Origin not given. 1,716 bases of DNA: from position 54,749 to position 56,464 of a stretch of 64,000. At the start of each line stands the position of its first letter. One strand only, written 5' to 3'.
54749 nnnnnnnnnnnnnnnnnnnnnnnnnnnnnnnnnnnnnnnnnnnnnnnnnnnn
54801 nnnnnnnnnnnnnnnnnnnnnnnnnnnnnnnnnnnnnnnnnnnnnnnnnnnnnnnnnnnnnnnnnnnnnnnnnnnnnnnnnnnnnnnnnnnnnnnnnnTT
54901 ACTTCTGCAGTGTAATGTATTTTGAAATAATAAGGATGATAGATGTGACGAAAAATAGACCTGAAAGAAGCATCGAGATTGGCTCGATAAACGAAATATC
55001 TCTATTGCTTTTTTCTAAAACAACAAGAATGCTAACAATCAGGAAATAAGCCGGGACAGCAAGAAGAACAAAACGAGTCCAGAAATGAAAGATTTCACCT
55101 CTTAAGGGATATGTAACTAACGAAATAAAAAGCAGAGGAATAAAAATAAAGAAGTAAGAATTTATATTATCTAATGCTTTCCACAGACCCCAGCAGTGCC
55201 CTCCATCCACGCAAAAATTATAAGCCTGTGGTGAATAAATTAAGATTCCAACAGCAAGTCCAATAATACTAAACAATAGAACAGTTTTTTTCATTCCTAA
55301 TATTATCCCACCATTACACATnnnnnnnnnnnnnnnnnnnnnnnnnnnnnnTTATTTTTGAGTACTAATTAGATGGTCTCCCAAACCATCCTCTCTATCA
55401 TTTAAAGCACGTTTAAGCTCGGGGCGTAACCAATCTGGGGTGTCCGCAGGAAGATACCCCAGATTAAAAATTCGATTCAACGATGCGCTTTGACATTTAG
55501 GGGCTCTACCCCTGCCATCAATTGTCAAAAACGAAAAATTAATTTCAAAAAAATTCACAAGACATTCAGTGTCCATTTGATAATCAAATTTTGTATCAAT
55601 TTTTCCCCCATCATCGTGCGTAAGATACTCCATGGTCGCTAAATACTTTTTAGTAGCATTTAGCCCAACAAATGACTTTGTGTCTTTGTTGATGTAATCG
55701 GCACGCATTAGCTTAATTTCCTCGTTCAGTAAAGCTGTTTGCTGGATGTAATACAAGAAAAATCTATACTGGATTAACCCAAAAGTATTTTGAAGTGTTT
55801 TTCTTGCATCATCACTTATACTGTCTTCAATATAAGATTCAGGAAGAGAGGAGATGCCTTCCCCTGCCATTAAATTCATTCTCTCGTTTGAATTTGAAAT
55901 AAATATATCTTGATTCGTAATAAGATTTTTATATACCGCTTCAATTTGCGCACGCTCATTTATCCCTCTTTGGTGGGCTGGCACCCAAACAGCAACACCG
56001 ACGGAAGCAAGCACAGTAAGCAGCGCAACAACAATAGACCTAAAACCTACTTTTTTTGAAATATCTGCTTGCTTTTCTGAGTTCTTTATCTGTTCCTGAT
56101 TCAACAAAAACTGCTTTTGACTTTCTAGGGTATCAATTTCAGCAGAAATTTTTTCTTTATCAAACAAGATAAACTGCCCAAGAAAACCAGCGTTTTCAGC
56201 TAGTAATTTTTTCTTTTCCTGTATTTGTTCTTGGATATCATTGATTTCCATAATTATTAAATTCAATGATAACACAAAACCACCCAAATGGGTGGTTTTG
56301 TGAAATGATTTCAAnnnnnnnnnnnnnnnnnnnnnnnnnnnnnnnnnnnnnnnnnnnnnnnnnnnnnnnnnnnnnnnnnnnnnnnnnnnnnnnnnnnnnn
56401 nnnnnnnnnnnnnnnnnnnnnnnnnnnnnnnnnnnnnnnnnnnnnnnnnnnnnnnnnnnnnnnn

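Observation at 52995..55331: Four tandem membrane-protein genes each driven by an identical 37-nt leaderless promoter cassette (artefactual '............' N-termini)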

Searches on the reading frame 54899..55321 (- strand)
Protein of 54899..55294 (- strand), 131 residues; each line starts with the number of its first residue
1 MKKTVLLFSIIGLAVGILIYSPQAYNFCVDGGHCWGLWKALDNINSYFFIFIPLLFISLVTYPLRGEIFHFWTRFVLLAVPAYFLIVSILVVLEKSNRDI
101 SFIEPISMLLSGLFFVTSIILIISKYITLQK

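Call 7: search_protein_families(library=pfam, proteins=[window:54899-55294:-], max_evalue=1)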
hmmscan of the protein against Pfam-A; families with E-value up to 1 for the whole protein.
window:54899-55294:- (131 aa): 0 families

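Call 21: find_homologous_proteins(query=A3, max_evalue=10)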
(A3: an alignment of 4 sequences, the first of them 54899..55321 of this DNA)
Query A3 (4 sequences) (140 aa, profile of the alignment): 12 proteins with E <= 10 among 8000 candidates.
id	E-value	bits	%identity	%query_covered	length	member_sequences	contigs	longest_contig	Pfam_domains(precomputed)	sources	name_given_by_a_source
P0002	8.4e-52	194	42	14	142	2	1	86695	-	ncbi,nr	ncbi:MAG: hypothetical protein M0P64_01790 [Candidatus Pacebacteria bacterium]|nr:hypothetical prote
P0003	2.5e-45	173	100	94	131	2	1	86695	-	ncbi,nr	ncbi:MAG: hypothetical protein M0P64_01805 [Candidatus Pacebacteria bacterium]|nr:hypothetical prote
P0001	1.6e-38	150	-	-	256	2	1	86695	-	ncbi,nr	ncbi:MAG: hypothetical protein M0P64_01800 [Candidatus Pacebacteria bacterium]|nr:hypothetical prote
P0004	8.4e-30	122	76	89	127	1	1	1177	-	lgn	-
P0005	3.2e-27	114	40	25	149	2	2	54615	-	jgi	jgi:hypothetical protein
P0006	8.4e-26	109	38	23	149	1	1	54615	-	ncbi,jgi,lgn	ncbi:MAG: hypothetical protein WC791_03935 [Candidatus Paceibacterota bacterium]|jgi:hypothetical pr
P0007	3.8e-21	94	23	51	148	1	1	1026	-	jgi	jgi:hypothetical protein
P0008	1.3e-19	89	42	17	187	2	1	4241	-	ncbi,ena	-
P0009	2.5e-16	78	33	64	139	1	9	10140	-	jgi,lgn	jgi:general stress protein CsbA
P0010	3.6e-13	68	31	49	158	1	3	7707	-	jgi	jgi:hypothetical protein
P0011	3.8e-13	68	29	59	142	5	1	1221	-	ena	-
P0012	9.0e-4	38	38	24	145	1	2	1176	-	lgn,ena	-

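Call 24: find_encoding_contigs(protein=P0006, flank=6000, max_places=3)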
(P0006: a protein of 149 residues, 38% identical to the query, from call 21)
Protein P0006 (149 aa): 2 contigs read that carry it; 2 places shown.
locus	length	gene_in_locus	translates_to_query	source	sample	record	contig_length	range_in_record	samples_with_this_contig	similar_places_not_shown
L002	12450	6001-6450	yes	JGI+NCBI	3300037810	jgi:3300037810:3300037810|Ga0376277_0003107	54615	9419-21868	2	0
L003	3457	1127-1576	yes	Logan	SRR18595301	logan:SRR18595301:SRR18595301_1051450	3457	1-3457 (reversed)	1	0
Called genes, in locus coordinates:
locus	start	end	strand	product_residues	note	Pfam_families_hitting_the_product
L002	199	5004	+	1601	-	PF05048:NosD, PF13229:Beta_helix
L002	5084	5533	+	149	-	-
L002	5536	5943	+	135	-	-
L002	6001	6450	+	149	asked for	-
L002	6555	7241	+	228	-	PF02683:DsbD_TM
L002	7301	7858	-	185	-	PF13563:2_5_RNA_ligase2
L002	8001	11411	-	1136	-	PF05345:He_PIG, PF19077:Big_13 (faint), PF16403:Bact_surface_Ig-like, PF05345:He_PIG, PF16403:Bact_surface_Ig-like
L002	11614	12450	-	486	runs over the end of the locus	-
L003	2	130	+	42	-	?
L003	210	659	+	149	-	-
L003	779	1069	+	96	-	-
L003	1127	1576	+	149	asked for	-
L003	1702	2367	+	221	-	PF02683:DsbD_TM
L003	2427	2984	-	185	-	PF13563:2_5_RNA_ligase2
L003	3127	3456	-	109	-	?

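Call 25: find_encoding_contigs(protein=P0009, flank=6000, max_places=4)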
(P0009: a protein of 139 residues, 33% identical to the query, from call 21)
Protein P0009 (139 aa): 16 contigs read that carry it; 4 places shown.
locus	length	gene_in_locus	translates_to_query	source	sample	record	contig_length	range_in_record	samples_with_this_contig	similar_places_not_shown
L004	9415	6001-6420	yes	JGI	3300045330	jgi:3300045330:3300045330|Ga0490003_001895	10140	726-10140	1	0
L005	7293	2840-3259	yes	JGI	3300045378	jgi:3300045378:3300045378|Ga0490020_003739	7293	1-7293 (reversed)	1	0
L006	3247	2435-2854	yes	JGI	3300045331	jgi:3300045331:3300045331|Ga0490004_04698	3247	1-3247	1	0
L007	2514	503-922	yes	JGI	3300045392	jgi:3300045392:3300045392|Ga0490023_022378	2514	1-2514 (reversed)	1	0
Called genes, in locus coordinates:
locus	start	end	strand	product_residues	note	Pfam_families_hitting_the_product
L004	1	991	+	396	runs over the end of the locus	PF01168:Ala_racemase_N, PF00842:Ala_racemase_C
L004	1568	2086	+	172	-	-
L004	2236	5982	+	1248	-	PF28492:Beta_helix_4 (weak), PF02450:LCAT, PF24096:DUF7379 (weak)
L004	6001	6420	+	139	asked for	-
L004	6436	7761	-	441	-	PF00239:Resolvase, PF07508:Recombinase, PF13408:Zn_ribbon_recom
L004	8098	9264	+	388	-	PF14281:PDDEXK_4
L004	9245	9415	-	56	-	?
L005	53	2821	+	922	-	PF02450:LCAT (weak), PF24096:DUF7379 (weak)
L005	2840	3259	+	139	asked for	-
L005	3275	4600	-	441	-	PF00239:Resolvase, PF07508:Recombinase, PF13408:Zn_ribbon_recom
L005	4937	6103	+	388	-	PF14281:PDDEXK_4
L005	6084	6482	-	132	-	-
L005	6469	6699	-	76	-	PF01555:N6_N4_Mtase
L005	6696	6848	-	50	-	-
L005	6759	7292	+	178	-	?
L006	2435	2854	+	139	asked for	-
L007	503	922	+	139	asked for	-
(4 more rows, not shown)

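Call 32: find_related_loci(query=A4, collection=genome_contigs, flank=6000)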
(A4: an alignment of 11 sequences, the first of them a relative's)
Query A4 (142 aa) in genome_contigs; peptide patterns used: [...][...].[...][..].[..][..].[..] (x = any residue, [..] = any of these).
26 stretches matched a pattern; 20 encode a relative of the query (tblastn E <= 1e-3); 19 distinct loci.
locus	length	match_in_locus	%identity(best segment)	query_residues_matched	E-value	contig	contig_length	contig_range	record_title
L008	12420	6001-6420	59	2-142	3e-42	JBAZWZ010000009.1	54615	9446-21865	MAG: Candidatus Paceibacterota bacterium isolate SO_2017_GW1_44 NODE_3107_length_54615_cov_4.390692_OW334_2017, whole ge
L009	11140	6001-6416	70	2-142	1e-53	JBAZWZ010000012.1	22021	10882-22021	MAG: Candidatus Paceibacterota bacterium isolate SO_2017_GW1_44 NODE_9313_length_22021_cov_4.226089_OW334_2017, whole ge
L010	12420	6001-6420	38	2-140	3e-25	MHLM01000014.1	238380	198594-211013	MAG: Candidatus Lloydbacteria bacterium RIFCSPHIGHO2_02_FULL_50_18 rifcsphigho2_02_scaffold_86, whole genome shotgun seq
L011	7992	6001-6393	39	2-142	1e-20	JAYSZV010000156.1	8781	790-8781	MAG: Candidatus Lloydbacteria bacterium isolate GFS_13726 GFS_13726_155, whole genome shotgun sequence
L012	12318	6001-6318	45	39-142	1e-20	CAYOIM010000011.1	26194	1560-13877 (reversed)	MAG TPA_asm: uncultured Bdellovibrionales bacterium isolate binchicken_co347_165 genome assembly, contig: NODE_988_lengt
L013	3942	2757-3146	41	2-142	7e-20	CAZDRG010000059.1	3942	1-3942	MAG TPA_asm: uncultured Bdellovibrionales bacterium isolate SRP286056_co1_205 genome assembly, contig: NODE_35976_length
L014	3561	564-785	53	68-142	1e-19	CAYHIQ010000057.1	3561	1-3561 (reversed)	MAG TPA_asm: uncultured Candidatus Saccharibacteria bacterium isolate ERP119705_co13_441 genome assembly, contig: NODE_3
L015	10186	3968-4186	53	69-142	1e-19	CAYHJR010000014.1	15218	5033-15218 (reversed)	MAG TPA_asm: uncultured Candidatus Saccharibacteria bacterium isolate ERP119705_co13_491 genome assembly, contig: NODE_4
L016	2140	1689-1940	45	57-140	1e-19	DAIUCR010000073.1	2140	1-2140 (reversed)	MAG TPA_asm: Patescibacteria group bacterium isolate CTOTU11756 NODE_23667_length_2140_cov_5.210072, whole genome shotgu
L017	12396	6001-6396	39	2-142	3e-19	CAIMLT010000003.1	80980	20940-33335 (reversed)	uncultured bacterium isolate Loclat_bin-06345 genome assembly, contig: bin-06345:003/102, whole genome shotgun sequence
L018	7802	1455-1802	44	30-142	5e-19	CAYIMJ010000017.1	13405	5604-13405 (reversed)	MAG TPA_asm: uncultured Candidatus Saccharibacteria bacterium isolate ERP119705_co25_280 genome assembly, contig: NODE_3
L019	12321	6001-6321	42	40-142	5e-17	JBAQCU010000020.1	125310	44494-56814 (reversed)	MAG: Minisyncoccia bacterium isolate MFD12004_ilm_asm_bin23 k127_103542, whole genome shotgun sequence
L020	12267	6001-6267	44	54-142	2e-16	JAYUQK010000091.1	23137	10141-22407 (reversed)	MAG: Candidatus Lloydbacteria bacterium isolate GL114_DN_metabinner_11 GL114_DN_metabinner_11_90, whole genome shotgun s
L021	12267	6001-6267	42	57-142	3e-15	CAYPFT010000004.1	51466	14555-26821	MAG TPA_asm: uncultured Candidatus Saccharibacteria bacterium isolate SRP090828_co3_53 genome assembly, contig: NODE_64_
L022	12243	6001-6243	43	62-142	7e-15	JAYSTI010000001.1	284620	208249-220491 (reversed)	MAG: Candidatus Lloydbacteria bacterium isolate GFS_12411 GFS_12411_0, whole genome shotgun sequence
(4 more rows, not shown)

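Call 40: search_protein_representatives(alignment_id=A4)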
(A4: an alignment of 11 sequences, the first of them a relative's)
Query: 11 sequences, 145 profile positions. Proteins with E-value up to 0.001 (for the whole library): 789; up to 1e-10: 297; up to 1e-30: 23. The best 150 are listed.
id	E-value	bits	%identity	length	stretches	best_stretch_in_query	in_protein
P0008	1.3e-52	193.9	-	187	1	2-143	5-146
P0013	8.1e-43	162.2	-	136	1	39-144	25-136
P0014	1.4e-39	151.7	-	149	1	3-144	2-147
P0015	7.9e-39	149.3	-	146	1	2-143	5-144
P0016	2.6e-37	144.3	-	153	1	3-142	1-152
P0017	2.8e-37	144.2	-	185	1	2-140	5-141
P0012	5.0e-37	143.4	-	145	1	3-144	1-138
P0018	3.9e-36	140.5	-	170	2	49-144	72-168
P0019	8.2e-36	139.5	-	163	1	2-144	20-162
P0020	7.8e-35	136.3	-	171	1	38-144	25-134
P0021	1.2e-34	135.7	-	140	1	1-144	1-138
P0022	2.2e-34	134.8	-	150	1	4-144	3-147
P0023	1.2e-33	132.5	-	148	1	2-144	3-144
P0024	2.9e-33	131.2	-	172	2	38-143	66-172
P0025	5.7e-33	130.3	-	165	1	1-143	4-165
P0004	2.7e-28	115.1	-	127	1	8-145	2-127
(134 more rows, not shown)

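Call 65: search_protein_families(library=ncbifam, proteins=[window:54899-55294:-], max_evalue=0.1)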
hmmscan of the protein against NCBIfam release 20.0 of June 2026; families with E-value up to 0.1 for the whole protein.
window:54899-55294:- (131 aa): 1 family
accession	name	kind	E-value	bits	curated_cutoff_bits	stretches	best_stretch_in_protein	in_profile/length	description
NF035940.1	prenyl_rel_EboC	equivalog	0.018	14.4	250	1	43-115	155-229/292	UbiA-like protein EboC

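Call 66: search_protein_families(library=phrogs, proteins=[window:54899-55294:-], max_evalue=0.1)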
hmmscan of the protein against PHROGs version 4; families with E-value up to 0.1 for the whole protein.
window:54899-55294:- (131 aa): 0 families

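Call 67: find_encoding_contigs(protein=P0004, flank=3000, max_places=5)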
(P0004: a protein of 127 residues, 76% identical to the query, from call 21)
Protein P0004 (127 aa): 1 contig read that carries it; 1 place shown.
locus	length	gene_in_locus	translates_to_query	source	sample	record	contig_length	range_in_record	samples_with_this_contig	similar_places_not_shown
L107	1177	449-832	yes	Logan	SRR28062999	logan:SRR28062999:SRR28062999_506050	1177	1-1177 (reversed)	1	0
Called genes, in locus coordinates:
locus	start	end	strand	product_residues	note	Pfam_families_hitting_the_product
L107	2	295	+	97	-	?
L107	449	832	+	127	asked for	-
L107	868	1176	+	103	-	?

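Call 69: search_protein_families(library=pfam, alignment_id=A4, max_evalue=1)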
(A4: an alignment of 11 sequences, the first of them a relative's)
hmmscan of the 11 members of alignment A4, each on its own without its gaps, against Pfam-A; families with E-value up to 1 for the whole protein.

A. member 1, P0002 (142 aa): 0 families

B. families by the number of members that match (of 11 scanned): 6 families
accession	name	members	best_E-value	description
PF19885.4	DUF6358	1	0.00051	Family of unknown function (DUF6358)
PF05462.17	Dicty_CAR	1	0.015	Slime mold cyclic AMP receptor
PF05449.16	Phage_holin_3_7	1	0.027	Putative 3TM holin, Phage_holin_3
PF22873.1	OAF_C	1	0.048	Out at first, C-terminal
PF00520.37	Ion_trans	1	0.41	Ion transport protein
PF11877.13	DUF3397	1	0.9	Protein of unknown function (DUF3397)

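Call 70: search_solved_structures(query=A4, max_evalue=1)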
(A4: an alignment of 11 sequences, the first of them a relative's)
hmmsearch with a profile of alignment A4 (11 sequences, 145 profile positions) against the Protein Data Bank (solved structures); distinct sequences matched with E-value up to 1: 1.
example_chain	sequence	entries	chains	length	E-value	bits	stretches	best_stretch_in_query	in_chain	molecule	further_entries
8g6r_C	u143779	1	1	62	0.75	13.1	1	12-61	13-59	nsp7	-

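Call 76: predict_structure(alignment_id=A4)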
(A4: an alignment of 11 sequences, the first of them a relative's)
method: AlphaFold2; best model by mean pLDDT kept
length: 142 residues; sequences in the alignment: 11
mean_pLDDT: 78.8   pTM: 0.62
mean pLDDT of the five models: 78.8, 78.6, 77.7, 76.7, 75.9
residues with pLDDT >= 90: 4; 70-90: 118; 50-70: 17; < 50: 3
segments of 3 or more residues with pLDDT < 50: 105-107
pLDDT, mean of each block of 10 residues (from residue 1): 83 81 73 79 66 78 83 86 88 82 54 77 88 86 75
secondary structure, 60 per line:
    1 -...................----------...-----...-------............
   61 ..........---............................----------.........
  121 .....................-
elements in order: H2-20 E31-33 E39-41 H49-70 H74-101 H112-141

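Call 79: fold_search(model_id=the predicted structure, library=pdb)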
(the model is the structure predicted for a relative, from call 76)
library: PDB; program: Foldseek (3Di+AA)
matches with E <= 10: 96; with E <= 0.001: 0
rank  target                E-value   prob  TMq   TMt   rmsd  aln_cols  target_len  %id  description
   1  8piv_F                1.7e+00  0.09  0.27  0.23  11.0       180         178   14  Homomeric GluA2 flip R/G-unedited Q/R-edited F231A mutant in tandem with TARP gamma-2, desensitized conformation 1 (released 2023-08-30)
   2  8p3y_F                1.7e+00  0.09  0.26  0.22  11.0       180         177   14  Homomeric GluA2 flip R/G-edited Q/R-edited F231A mutant in tandem with TARP gamma-2, desensitized conformation 3 (released 2023-08-30)
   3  8c1r_F                2.0e+00  0.09  0.28  0.24  11.1       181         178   13  Resting state homomeric GluA2 F231A mutant AMPA receptor in complex with TARP gamma-2 (released 2023-08-30)
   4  2wtg                  2.2e+00  0.08  0.24  0.22  12.0       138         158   17  High resolution 3D structure of C.elegans globin-like protein GLB-1 (released 2010-04-21)
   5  8tyw_A                2.6e+00  0.20  0.43  0.28   5.9       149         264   10  cryo-EM structure of GPR6-Gs-Nb35 complex (released 2024-12-04)
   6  8p3z_H                2.8e+00  0.08  0.26  0.22  11.1       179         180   14  Homomeric GluA2 flip R/G-edited Q/R-edited F231A mutant in tandem with TARP gamma-2, desensitized conformation 2 (released 2023-08-30)
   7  3plt_C                3.5e+00  0.09  0.32  0.23  25.8       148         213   14  Crystal structure of Lsp1 from Saccharomyces cerevisiae (released 2011-06-22)
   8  6uzy_A                3.5e+00  0.06  0.27  0.16  23.4       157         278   10  Cryo-EM structure of Xenopus tropicalis pannexin 1 (released 2020-04-01)
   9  6f36_M                3.5e+00  0.03  0.18  0.14  20.1       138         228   12  Polytomella Fo model (released 2017-12-20)
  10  4nqi_D                3.7e+00  0.12  0.36  0.24  32.0       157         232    8  Structure of the N-terminal I-BAR domain (1-259) of D.Discoideum IBARa (released 2014-02-05)
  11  8p3x_F                3.9e+00  0.05  0.26  0.22  11.2       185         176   13  Homomeric GluA2 flip R/G-edited Q/R-edited F231A mutant in tandem with TARP gamma-2, desensitized conformation 1 (released 2023-08-30)
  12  3izh_A                3.9e+00  0.04  0.17  0.07  12.0       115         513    9  Mm-cpn D386A with ATP (released 2011-02-02)
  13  8piv_E                4.2e+00  0.06  0.29  0.24  11.0       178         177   13  Homomeric GluA2 flip R/G-unedited Q/R-edited F231A mutant in tandem with TARP gamma-2, desensitized conformation 1 (released 2023-08-30)
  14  9jk5                  4.4e+00  0.04  0.24  0.06  12.8       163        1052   16  putative MgE1-ATP-H of TMEM94 (released 2025-06-11)
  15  4huq_S                4.7e+00  0.08  0.30  0.27  10.0       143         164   14  Crystal Structure of a transporter (released 2013-04-17)
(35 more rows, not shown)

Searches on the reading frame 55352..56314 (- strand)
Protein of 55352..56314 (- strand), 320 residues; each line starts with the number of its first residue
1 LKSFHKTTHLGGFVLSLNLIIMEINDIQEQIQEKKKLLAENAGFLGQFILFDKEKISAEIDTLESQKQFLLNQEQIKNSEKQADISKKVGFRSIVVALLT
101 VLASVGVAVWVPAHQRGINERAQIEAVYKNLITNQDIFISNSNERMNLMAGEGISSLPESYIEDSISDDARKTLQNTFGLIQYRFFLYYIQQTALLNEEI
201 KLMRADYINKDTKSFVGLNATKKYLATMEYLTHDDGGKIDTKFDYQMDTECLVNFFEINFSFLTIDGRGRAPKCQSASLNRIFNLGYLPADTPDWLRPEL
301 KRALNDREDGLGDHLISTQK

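Call 7: search_protein_families(library=pfam, proteins=[window:55352-56314:-], max_evalue=1)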
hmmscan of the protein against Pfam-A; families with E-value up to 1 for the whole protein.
window:55352-56314:- (320 aa): 1 family
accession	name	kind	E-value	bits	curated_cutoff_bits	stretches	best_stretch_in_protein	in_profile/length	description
PF06962.18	rRNA_methylase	-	0.039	14.3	22.7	0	282-290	49-57/137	Putative rRNA methylase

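Call 65: search_protein_families(library=ncbifam, proteins=[window:55352-56314:-], max_evalue=0.1)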
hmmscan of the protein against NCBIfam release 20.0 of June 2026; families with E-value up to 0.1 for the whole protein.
window:55352-56314:- (320 aa): 1 family
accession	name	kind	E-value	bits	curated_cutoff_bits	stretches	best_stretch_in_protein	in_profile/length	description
NF053511.1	tRNA_U34_MnmM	equivalog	0.049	13.2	135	0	282-290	93-101/183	tRNA 5-(aminomethyl)-2-thiouridylate-methyltransferase MnmM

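Call 66: search_protein_families(library=phrogs, proteins=[window:55352-56314:-], max_evalue=0.1)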
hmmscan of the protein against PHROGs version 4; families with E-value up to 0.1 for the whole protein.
window:55352-56314:- (320 aa): 1 family
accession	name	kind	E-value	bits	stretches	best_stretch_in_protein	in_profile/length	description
phrog_7727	-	unknown function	0.07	13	1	60-129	5-74/377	-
